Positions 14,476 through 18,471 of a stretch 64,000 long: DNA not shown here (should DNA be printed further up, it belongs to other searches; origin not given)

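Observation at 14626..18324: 1232-aa tail-anchored orphan protein with atypical composition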

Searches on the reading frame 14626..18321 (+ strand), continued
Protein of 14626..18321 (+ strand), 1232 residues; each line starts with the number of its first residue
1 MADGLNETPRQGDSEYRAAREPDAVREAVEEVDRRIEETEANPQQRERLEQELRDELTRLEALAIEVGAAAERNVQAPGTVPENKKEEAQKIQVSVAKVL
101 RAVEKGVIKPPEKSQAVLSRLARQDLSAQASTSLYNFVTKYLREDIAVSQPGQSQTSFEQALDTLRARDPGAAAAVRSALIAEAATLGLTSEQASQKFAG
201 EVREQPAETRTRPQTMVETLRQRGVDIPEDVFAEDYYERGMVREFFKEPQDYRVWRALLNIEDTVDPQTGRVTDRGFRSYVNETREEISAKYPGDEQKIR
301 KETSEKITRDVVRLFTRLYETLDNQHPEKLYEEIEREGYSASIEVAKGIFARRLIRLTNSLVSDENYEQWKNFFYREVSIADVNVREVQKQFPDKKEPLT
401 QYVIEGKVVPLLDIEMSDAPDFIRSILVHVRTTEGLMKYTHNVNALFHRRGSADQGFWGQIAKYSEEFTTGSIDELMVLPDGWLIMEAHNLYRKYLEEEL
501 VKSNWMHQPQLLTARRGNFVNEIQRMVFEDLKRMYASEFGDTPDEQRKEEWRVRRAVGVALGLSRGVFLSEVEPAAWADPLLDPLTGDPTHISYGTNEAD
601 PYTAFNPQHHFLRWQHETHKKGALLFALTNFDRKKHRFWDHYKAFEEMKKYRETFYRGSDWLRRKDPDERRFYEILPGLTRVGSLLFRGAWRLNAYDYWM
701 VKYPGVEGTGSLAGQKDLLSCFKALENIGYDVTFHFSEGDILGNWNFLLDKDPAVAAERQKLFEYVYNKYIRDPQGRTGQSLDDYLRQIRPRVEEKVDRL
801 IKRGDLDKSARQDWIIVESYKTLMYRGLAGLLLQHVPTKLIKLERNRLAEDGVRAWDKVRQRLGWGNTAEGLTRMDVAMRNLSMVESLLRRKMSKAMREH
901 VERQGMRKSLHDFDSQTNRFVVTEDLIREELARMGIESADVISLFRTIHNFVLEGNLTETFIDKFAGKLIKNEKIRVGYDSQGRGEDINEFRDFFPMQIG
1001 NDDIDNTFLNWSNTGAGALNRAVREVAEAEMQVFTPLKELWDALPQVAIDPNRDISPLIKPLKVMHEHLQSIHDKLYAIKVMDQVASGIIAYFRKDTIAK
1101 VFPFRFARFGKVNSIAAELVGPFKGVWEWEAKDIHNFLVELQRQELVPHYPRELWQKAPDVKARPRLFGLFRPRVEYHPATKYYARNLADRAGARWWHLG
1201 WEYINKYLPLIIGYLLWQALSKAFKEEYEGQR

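Call 65: find_encoding_contigs(protein=P0128, flank=10000, max_places=2)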
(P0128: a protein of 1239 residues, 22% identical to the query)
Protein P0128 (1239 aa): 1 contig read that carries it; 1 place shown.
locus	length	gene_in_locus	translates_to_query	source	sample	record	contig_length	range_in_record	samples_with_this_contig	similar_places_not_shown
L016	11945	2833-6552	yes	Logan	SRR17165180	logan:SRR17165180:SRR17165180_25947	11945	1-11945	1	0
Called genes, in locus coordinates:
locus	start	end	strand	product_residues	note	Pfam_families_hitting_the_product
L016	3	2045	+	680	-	?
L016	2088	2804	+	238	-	PF13205:Big_5 (weak)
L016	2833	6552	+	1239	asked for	-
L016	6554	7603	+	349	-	PF18895:T4SS_pilin (weak)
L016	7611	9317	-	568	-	-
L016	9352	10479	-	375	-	PF13439:Glyco_transf_4, PF00534:Glycos_transf_1, PF13692:Glyco_trans_1_4, PF20706:GT4-conflict (weak)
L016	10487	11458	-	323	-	PF01699:Na_Ca_ex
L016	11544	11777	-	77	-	-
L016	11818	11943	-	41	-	?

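Call 66: find_encoding_contigs(protein=P0102, flank=10000, max_places=2)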
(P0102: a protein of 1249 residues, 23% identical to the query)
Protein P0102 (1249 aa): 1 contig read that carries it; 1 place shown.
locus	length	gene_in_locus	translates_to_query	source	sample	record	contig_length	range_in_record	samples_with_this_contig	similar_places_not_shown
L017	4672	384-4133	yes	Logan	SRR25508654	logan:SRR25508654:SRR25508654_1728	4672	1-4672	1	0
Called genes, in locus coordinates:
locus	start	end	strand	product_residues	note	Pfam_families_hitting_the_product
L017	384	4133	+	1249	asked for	-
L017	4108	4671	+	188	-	?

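Call 67: find_encoding_contigs(protein=P0138, flank=10000, max_places=2)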
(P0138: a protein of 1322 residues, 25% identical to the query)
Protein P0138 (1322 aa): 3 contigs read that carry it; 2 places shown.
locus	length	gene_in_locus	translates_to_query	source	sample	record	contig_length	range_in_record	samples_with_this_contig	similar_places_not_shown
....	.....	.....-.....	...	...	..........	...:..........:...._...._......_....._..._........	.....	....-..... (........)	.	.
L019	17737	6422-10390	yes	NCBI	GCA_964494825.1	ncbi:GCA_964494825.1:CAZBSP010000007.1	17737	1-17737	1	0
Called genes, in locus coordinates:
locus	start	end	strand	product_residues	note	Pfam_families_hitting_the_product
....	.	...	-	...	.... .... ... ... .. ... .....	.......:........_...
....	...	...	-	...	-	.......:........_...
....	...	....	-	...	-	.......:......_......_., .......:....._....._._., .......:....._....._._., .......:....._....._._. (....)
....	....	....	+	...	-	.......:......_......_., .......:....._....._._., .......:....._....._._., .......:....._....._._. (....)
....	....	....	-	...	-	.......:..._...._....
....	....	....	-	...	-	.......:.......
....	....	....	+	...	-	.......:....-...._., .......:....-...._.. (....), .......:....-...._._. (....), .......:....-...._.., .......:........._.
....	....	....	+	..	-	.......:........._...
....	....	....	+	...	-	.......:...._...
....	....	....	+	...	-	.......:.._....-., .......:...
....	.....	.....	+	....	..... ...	-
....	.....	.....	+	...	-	-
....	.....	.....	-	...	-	-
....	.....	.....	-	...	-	-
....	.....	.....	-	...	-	-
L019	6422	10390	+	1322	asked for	-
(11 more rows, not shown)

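Call 86: search_dna_similar(query=window:14626-18321:+, collection=plasmids, mode=protein, max_evalue=0.001, max_rows=10)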
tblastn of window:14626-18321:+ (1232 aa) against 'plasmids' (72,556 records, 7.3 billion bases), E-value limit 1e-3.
No match.

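Call 87: search_dna_similar(query=window:14626-18321:+, collection=phages, mode=protein, max_evalue=0.001, max_rows=10)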
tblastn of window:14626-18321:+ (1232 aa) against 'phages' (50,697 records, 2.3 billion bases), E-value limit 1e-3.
No match.

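Call 105: search_protein_families(library=padloc, proteins=[window:14626-18321:+], max_evalue=0.01)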
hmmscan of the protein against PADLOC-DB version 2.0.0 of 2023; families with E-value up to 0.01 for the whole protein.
window:14626-18321:+ (1232 aa): 0 families
